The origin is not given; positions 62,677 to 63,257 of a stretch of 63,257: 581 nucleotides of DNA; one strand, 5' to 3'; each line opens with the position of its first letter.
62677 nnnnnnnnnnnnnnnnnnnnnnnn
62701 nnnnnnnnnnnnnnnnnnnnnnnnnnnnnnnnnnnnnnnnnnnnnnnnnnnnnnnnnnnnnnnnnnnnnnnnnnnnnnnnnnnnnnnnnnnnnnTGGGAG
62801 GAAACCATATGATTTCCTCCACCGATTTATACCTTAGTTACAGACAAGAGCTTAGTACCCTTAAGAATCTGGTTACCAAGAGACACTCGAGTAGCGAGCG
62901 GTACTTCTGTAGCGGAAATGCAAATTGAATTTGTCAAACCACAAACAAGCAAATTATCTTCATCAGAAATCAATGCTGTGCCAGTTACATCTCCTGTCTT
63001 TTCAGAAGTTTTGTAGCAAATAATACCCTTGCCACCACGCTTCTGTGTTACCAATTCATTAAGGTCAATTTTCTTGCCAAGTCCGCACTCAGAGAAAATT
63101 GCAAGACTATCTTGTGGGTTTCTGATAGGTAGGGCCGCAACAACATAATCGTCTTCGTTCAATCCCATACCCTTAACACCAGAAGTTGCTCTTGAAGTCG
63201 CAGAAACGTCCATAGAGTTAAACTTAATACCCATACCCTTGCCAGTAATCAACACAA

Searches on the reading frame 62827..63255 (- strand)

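Call 23: search_protein_families(library=pfam, proteins=[window:62827-63255:-], max_evalue=0.01)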
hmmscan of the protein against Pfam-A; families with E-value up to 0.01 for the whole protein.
window:62827-63255:- (142 aa): 1 family
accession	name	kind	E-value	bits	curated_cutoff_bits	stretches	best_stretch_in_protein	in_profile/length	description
PF03989.18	DNA_gyraseA_C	-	2.9e-23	81.5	27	2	1-44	4-47/48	DNA gyrase C-terminal domain, beta-propeller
